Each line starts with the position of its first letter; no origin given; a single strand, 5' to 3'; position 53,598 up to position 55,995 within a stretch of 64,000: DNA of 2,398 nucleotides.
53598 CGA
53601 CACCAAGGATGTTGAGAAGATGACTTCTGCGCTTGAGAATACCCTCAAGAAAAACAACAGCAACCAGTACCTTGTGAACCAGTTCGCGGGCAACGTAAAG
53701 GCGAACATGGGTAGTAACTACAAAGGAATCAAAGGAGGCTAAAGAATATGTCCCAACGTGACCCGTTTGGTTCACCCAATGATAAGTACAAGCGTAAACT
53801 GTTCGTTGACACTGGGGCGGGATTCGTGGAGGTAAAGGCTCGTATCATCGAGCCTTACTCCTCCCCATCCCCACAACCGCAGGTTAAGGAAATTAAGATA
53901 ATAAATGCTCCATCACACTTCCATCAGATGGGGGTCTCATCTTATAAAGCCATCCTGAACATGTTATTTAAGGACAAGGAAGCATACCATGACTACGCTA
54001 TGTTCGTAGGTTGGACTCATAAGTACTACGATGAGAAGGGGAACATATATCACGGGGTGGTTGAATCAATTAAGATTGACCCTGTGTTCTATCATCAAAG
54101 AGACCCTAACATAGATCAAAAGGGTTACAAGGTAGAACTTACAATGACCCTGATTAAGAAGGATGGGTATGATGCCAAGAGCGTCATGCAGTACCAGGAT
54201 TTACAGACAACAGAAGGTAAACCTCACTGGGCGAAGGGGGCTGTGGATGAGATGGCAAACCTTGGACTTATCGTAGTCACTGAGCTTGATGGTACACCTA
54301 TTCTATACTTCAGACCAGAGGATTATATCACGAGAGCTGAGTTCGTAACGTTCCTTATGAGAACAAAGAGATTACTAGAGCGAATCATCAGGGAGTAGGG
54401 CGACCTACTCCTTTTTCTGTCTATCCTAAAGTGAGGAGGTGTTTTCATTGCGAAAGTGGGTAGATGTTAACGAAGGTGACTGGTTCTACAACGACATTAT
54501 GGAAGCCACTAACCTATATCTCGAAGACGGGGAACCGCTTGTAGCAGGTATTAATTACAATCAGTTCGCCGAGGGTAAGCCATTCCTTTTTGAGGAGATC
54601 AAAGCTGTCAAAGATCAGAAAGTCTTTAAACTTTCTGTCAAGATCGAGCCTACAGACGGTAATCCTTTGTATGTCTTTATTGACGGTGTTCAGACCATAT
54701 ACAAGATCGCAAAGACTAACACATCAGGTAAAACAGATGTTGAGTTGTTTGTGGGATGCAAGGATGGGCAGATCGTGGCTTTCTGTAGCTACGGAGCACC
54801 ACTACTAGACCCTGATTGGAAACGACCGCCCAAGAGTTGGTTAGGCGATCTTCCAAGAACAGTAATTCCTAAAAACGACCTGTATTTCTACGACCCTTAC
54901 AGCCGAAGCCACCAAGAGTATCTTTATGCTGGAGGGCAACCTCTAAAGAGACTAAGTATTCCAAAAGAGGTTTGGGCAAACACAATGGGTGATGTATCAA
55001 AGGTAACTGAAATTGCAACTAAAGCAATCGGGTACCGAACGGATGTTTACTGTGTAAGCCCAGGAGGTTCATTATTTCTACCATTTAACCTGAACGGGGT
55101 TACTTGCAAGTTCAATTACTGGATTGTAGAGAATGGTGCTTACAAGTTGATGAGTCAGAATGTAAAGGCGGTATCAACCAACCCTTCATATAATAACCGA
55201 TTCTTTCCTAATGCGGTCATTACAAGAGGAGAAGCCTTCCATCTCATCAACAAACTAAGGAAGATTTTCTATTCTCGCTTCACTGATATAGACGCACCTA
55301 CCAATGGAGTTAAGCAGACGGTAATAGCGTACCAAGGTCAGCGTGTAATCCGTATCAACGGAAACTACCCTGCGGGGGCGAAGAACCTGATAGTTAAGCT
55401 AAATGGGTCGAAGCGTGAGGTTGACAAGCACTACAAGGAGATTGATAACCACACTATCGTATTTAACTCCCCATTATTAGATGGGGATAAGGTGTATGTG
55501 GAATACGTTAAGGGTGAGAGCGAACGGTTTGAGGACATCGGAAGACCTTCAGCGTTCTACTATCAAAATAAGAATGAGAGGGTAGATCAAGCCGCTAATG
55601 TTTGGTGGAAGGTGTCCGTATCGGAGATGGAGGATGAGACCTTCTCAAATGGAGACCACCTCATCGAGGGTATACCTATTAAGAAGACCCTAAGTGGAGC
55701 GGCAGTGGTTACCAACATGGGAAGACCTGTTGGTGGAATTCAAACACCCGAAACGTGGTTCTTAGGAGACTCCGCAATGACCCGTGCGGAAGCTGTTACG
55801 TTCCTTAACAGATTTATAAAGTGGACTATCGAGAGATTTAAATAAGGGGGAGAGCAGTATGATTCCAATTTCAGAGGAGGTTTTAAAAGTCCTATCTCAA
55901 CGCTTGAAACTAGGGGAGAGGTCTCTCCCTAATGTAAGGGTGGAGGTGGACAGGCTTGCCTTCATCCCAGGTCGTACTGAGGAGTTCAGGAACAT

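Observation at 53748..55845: SLH (S-layer homology)-like motifs at the C-termini of two tail proteins; a separate secreted SLH protein at 22156-22953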

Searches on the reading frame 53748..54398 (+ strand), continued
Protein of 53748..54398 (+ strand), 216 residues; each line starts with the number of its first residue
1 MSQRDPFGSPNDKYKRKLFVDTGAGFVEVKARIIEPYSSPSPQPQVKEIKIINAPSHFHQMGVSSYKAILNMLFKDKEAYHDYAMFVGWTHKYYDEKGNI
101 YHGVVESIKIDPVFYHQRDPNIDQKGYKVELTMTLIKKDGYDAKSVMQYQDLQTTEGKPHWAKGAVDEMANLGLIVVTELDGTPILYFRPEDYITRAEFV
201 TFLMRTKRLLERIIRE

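Call 81: search_protein_families(library=pfam, proteins=[L010:8990-10201:+, P0102, P0103, P0110, L010:10220-13684:+], max_evalue=0.1)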
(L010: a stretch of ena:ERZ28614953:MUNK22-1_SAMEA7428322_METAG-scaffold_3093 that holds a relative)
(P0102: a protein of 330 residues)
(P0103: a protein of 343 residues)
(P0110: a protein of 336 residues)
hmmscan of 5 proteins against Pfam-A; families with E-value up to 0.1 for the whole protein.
L010:8990-10201:+ (403 aa): 3 families
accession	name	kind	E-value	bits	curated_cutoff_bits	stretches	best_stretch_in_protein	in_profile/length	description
PF08239.17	SH3_3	-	1e-06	29.2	27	1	128-176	1-49/54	Bacterial SH3 domain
PF00395.25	SLH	-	0.00069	20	20.8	1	367-388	23-44/44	S-layer homology domain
PF23880.1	DUF7233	-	0.012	16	24.4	1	174-228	12-66/97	Domain of unknown function (DUF7233)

P0102 (330 aa): 1 family
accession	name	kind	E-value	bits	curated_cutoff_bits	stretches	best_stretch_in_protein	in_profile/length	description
PF00395.25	SLH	-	0.0024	18.2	20.8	1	274-314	8-44/44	S-layer homology domain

P0103 (343 aa): 1 family
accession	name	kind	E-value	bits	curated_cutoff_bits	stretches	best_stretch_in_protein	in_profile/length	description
PF00395.25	SLH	-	0.038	14.4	20.8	0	286-325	7-42/44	S-layer homology domain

P0110 (336 aa): 0 families

L010:10220-13684:+ (1154 aa): 7 families
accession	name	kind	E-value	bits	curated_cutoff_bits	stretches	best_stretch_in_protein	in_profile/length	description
PF01551.29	Peptidase_M23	-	5.6e-22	78.2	28.7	1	101-190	2-91/96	Peptidase family M23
PF08239.17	SH3_3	-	4.4e-19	68.8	27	3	230-279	2-53/54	Bacterial SH3 domain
PF06347.19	SH3_4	-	8.7e-16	57.9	24.1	2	464-499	15-50/56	Bacterial SH3 domain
PF07653.23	SH3_2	-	4.6e-07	29.9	21.8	0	481-505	31-54/55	Variant SH3 domain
PF18348.7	SH3_16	-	2.7e-06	27.5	25.8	0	233-274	1-41/49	Bacterial dipeptidyl-peptidase Sh3 domain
PF01464.25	SLT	-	6.8e-05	22.9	21.3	1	300-408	2-104/117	Transglycosylase SLT domain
PF13533.13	Biotin_lipoyl_2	-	0.0027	18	29.8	1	152-170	13-31/32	Biotin-lipoyl like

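Call 82: find_related_loci(query=A5, collection=genome_contigs, flank=2500)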
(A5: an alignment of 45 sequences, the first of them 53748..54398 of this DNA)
Query A5 (216 aa) in genome_contigs; peptide patterns used: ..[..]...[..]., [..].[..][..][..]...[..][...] (x = any residue, [..] = any of these).
90 stretches matched a pattern; 46 encode a relative of the query (tblastn E <= 1e-3); 46 distinct loci.
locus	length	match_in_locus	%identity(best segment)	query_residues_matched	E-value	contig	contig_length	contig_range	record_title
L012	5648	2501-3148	86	1-216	1e-126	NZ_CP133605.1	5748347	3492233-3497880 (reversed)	Paenibacillus sp. D2_2 chromosome, complete genome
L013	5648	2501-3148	80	1-216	1e-120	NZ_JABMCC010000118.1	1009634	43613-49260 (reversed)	Paenibacillus taichungensis strain DSM 19942 k141_176, whole genome shotgun sequence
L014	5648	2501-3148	80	1-216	2e-119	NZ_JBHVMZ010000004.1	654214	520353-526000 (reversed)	Paenibacillus sp. NPDC057886 NPDC057886_T32_C2.ctg-0004, whole genome shotgun sequence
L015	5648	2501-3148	79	1-216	8e-119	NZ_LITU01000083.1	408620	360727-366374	Paenibacillus xylanivorans strain A59 contig_728, whole genome shotgun sequence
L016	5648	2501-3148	78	1-216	8e-118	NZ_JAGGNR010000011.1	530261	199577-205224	Paenibacillus polymyxa strain ISL-58 ISL58_12, whole genome shotgun sequence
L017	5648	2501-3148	78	1-216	8e-118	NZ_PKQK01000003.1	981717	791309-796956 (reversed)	Paenibacillus sp. PCH8 unitig_3, whole genome shotgun sequence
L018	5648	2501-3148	78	1-216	8e-118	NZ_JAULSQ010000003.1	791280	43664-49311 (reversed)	Paenibacillus sp. ClWae2A sequence03, whole genome shotgun sequence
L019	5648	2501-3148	77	1-216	2e-117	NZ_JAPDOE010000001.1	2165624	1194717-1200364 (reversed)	Paenibacillus sp. LS1 LS1_assembly_unicycler_contig_1, whole genome shotgun sequence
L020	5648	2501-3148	77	1-216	5e-117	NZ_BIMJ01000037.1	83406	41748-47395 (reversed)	Paenibacillus amylolyticus strain NBRC 15957 PAM01_CON00037, whole genome shotgun sequence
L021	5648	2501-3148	77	1-216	3e-117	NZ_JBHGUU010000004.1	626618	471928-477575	MAG: Paenibacillus sp. isolate bin.014_ECombo k141_109513, whole genome shotgun sequence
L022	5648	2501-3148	77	1-216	8e-117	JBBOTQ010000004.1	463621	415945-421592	Priestia sp. FSL H7-0729 PS01415_SAMN25893906_4, whole genome shotgun sequence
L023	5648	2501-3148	77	1-216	1e-116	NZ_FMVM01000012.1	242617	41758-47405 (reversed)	Paenibacillus polysaccharolyticus strain BL9, whole genome shotgun sequence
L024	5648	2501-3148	77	1-216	1e-116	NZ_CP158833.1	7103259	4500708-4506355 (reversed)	Paenibacillus amylolyticus strain PAE4 chromosome, complete genome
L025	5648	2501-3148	78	1-216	9e-117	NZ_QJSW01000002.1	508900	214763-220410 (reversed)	Paenibacillus barcinonensis strain CECT 7022 Ga0244599_102, whole genome shotgun sequence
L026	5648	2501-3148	76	1-216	3e-116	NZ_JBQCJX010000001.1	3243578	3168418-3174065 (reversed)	Paenibacillus sp. SAF-068 NODE_1_length_3243578_cov_551.610037, whole genome shotgun sequence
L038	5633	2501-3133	45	1-216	4e-62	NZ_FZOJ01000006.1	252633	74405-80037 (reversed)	Anaerovirgula multivorans strain SCA, whole genome shotgun sequence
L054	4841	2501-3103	37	1-215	2e-36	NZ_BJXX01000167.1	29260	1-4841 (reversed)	Aneurinibacillus danicus strain NBRC 102444 sequence167, whole genome shotgun sequence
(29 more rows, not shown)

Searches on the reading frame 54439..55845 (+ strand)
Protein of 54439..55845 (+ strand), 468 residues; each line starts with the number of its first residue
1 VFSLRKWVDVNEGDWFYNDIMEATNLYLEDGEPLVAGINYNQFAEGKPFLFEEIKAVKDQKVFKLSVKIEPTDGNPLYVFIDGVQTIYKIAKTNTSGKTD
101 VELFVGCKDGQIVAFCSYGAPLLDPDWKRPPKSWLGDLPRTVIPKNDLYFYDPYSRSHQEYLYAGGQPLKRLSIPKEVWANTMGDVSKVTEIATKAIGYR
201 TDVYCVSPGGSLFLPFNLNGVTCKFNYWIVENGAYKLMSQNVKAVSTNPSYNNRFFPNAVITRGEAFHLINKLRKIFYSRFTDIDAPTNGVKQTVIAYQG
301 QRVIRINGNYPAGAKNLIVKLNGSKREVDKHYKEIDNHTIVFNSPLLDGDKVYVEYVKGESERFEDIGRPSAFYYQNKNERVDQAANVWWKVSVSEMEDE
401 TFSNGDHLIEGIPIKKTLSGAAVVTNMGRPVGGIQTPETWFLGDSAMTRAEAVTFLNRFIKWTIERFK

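Call 3: search_protein_families(library=pfam, proteins=[window:54439-55845:+], max_evalue=1)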
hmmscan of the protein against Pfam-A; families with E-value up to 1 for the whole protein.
window:54439-55845:+ (468 aa): 1 family
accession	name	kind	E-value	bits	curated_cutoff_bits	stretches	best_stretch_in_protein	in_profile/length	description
PF00395.25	SLH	-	0.069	13.6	20.8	0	252-266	29-43/44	S-layer homology domain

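Call 4: search_protein_families(library=phrogs, proteins=[window:54439-55845:+], max_evalue=0.01)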
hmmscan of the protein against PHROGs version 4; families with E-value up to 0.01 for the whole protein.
window:54439-55845:+ (468 aa): 1 family
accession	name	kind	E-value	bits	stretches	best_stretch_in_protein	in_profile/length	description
phrog_29574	-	unknown function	2.7e-33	116.6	3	192-298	179-284/347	-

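Call 8: search_dna_similar(query=window:54439-55845:+, collection=phages, mode=protein, max_rows=30, max_evalue=0.001)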
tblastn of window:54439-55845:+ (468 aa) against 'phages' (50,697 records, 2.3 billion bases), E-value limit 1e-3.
Records with a match: 5; places in all: 5; records where one place covers at least 80% of the query: 0.
Best place of each record, by identity: <60% 5.
By first word of the organism name: Brevibacillus 3; Bacillus 1; Moorella 1.
By host as written in the record: Brevibacillus laterosporus 3; Bacillus pumilus strain 145 1; Moorella thermoacetica DSM 103132 1.
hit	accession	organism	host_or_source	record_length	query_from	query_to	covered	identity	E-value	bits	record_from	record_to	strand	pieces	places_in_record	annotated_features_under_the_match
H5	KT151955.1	Brevibacillus phage Jenst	Brevibacillus laterosporus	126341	4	297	63%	28.4%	4e-21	102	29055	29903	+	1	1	hypothetical protein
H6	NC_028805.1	Brevibacillus phage Jenst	Brevibacillus laterosporus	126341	4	297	63%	28.4%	4e-21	102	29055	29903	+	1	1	hypothetical protein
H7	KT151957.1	Brevibacillus phage SecTim467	Brevibacillus laterosporus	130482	4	297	63%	28.4%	4e-21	102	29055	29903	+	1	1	hypothetical protein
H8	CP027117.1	Bacillus phage EZ-2018a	Bacillus pumilus strain 145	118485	5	283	60%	27.7%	7e-11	71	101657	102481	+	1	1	record has no annotation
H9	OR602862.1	Moorella phage MTATph1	Moorella thermoacetica DSM 103132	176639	289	352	14%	40.9%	3e-4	49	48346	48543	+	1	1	hypothetical protein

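Call 15: search_solved_structures(query=window:54439-55845:+, max_evalue=1, show_alignments=3)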
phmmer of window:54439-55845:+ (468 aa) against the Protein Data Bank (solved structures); distinct sequences matched with E-value up to 1: 0.

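Call 17: find_homologous_proteins(query=window:54439-55845:+, max_evalue=0.001)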
Query window:54439-55845:+ (468 aa): 26 proteins with E <= 0.001 among 3350 candidates.
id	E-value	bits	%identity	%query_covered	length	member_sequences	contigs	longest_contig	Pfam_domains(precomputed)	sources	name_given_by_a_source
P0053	0.0e+0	1085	100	99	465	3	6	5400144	-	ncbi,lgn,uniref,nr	ncbi:hypothetical protein P4V86_03465 [Brevibacillus laterosporus]|uniref:hypothetical protein n=1 T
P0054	1.8e-264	896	80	99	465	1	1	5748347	-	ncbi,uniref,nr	ncbi:hypothetical protein RE628_17715 [Paenibacillus sp. D2_2]|uniref:hypothetical protein n=1 Tax=P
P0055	9.2e-252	854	77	99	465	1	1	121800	-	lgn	-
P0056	1.8e-251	853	77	99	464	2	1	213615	-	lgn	-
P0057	3.2e-243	826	75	99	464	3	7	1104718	-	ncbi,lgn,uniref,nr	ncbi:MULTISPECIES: hypothetical protein [unclassified Paenibacillus]|uniref:hypothetical protein n=1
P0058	9.3e-222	755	69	99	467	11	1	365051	-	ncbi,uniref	ncbi:hypothetical protein [Paenibacillus sp. TC-CSREp1]|uniref:hypothetical protein n=1 Tax=Paenibac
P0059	2.8e-213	727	66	100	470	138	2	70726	-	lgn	-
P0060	6.4e-191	653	65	92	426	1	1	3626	-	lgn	-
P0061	6.3e-134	466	48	99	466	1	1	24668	-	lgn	-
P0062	3.9e-132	460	47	99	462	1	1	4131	-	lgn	-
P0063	2.2e-129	451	48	99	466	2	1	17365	-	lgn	-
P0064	2.2e-129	451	46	100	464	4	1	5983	-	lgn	-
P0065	5.2e-124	433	45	99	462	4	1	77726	-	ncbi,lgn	-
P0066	4.1e-122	427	45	99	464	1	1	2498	-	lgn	-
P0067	7.5e-122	426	45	99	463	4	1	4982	-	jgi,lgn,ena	-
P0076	1.8e-101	359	41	99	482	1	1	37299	-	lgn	-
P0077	1.7e-79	286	37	99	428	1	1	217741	-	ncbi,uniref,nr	ncbi:hypothetical protein G3578_09140 [Brevibacillus sp. SYP-B805]|uniref:S-layer homology domain-co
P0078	1.7e-76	276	38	99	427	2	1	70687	-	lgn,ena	-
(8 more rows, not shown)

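Call 29: search_protein_families(library=ncbifam, proteins=[window:54439-55845:+], max_evalue=0.01)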
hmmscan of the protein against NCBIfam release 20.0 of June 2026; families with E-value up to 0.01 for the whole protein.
window:54439-55845:+ (468 aa): 0 families

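Call 38: predict_structure(alignment_id=A4)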
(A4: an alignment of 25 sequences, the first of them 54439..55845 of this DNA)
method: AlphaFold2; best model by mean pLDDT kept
length: 468 residues; sequences in the alignment: 25
mean_pLDDT: 86.4   pTM: 0.71
mean pLDDT of the five models: 86.4, 86.4, 86.4, 86.3, 86.3
residues with pLDDT >= 90: 209; 70-90: 237; 50-70: 18; < 50: 4
segments of 3 or more residues with pLDDT < 50: 1-4
pLDDT, mean of each block of 10 residues (from residue 1): 59 82 74 73 89 92 94 88 89 94 93 90 87 74 92 86 84 84 79 80 88 89 93 92 87 81 90 86 76 89 81 77 92 84 94 86 90 93 90 88 87 93 93 93 90 90 88
secondary structure, 60 per line:
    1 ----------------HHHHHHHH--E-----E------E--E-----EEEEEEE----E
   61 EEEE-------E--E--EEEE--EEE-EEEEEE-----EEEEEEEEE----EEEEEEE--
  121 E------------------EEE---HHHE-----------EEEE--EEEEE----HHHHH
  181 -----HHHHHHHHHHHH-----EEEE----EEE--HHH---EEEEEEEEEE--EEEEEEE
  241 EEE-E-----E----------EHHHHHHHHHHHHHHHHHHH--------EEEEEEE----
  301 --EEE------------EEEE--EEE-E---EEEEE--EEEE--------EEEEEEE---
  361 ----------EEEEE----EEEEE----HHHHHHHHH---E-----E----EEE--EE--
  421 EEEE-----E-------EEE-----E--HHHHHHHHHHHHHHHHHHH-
elements in order: H17-24 E49-55 E60-64 E78-81 E84-86 E88-93 E99-107 E112-118 E140-142 E161-164 E167-171 H176-180 H186-197 E203-206 E211-213 E222-231 E234-243 H263-281 E290-296 E303-305 E318-321 E324-326 E332-336 E339-342 E351-357 E371-375 E380-384 H389-397 E412-414 E421-424 E438-440 H449-467

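Call 76: search_protein_families(library=pfam, proteins=[P0077, P0078, P0076, P0061], max_evalue=1)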
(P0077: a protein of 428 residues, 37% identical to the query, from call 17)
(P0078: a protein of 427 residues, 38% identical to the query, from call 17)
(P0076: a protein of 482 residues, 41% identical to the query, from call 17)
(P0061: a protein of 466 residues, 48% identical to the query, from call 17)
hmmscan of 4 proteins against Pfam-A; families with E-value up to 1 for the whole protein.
P0077 (428 aa): 3 families
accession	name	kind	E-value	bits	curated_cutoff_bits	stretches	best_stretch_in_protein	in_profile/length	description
PF00395.25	SLH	-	8.2e-05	22.9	20.8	1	356-374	1-19/44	S-layer homology domain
PF23896.1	DUF7244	-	0.048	14.2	27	0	323-351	29-56/57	Domain of unknown function (DUF7244)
PF20044.4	DUF6446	-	0.077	13.2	26.7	1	19-100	44-125/129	Family of unknown function (DUF6446)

P0078 (427 aa): 1 family
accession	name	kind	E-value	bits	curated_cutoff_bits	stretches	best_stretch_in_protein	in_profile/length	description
PF00395.25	SLH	-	0.99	9.9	20.8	0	244-259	28-44/44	S-layer homology domain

P0076 (482 aa): 2 families
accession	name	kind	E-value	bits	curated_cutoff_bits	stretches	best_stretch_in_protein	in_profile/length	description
PF00395.25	SLH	-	0.18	12.3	20.8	0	252-267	29-44/44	S-layer homology domain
PF07886.16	BA14K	-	0.19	12.2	26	0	153-163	12-22/30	BA14K-like protein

P0061 (466 aa): 2 families
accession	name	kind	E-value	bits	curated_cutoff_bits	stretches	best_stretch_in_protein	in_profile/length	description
PF09343.15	DUF2460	-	0.014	15.3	30.4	1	310-363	130-183/205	Conserved hypothetical protein 2217 (DUF2460)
PF00395.25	SLH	-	0.19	12.2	20.8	0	247-261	29-43/44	S-layer homology domain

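Call 93: fold_search(model_id=the predicted structure, library=pdb)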
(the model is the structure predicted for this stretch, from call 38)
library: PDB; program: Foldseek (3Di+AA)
matches with E <= 10: 863; with E <= 0.001: 2
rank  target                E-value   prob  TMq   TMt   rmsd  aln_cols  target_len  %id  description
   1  9k09_U                3.1e-04  0.92  0.13  0.07  28.9       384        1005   12  Cyanophage A4 portal-tail complex (released 2025-04-09)
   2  9f4b_FA               4.9e-04  0.60  0.14  0.11  28.5       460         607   10  Pre-assembled baseplate cup of Klebsiella phage KP1 variant vB_Kpn_Lilla1 (released 2025-05-14)
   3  2om5                  3.2e-03  0.21  0.11  0.13  32.3       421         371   10  N-Terminal Fragment of Human TAX1 (released 2007-11-20)
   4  8a1m_A                4.7e-03  0.44  0.10  0.13  23.7       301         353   10  Crystal structure of the transpeptidase LdtMt2 from Mycobacterium tuberculosis in complex with maleimide analogue 4 (released 2023-06-14)
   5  3laf_A                5.6e-03  0.23  0.10  0.12  21.3       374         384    6  Structure of DCC, a netrin-1 receptor (released 2011-03-02)
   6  8aho_A                6.3e-03  0.44  0.10  0.13  24.6       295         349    9  Crystal structure of the transpeptidase LdtMt2 from Mycobacterium tuberculosis in complex with cyanamide analogue 31 (released 2023-08-02)
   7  8k53_B                6.3e-03  0.25  0.11  0.09  21.7       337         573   11  Structure of the Dimeric Human CNTN2 Ig 1-6-FNIII 1-2 Domain in an Asymmetric State (released 2023-12-06)
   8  1cs6                  6.6e-03  0.18  0.10  0.12  26.0       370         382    8  N-TERMINAL FRAGMENT OF AXONIN-1 FROM CHICKEN (released 2000-05-19)
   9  5du7_A                7.9e-03  0.44  0.10  0.13  23.6       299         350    8  Crystal structure of ldtMt2 at 1.79 Angstrom resolution (released 2016-09-28)
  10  9efk_AE               9.3e-03  1.00  0.14  0.35   4.7        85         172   15  Cryo-EM structure of the portal-tail complex of LME-1 phage (released 2025-04-16)
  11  3vyn_A                9.3e-03  0.38  0.09  0.12  24.4       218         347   10  Crystal structure of Mycobacterium tuberculosis L,D-transpeptidase LdtMt2 N55 truncation mutant (resideus 55-408) (released 2013-06-19)
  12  4qr7                  1.0e-02  0.30  0.10  0.13  24.7       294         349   10  Structure and specificity of L-D-Transpeptidase from Mycobacterium tuberculosis and antibiotic resistance: Calcium bindi (released 2015-07-29)
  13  5d7h_B                1.2e-02  0.41  0.10  0.13  24.3       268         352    9  X-RAY CRYSTAL STRUCTURE OF L,D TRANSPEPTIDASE 2 FROM MYCOBACTERIUM TUBERCULOSIS (released 2016-09-28)
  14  8es4_F                1.4e-02  1.00  0.13  0.38   3.5        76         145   14  Focused reconstruction of HRP29 tail (released 2023-10-18)
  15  5d7h_A                1.4e-02  0.44  0.10  0.13  23.7       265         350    9  X-RAY CRYSTAL STRUCTURE OF L,D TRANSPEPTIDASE 2 FROM MYCOBACTERIUM TUBERCULOSIS (released 2016-09-28)
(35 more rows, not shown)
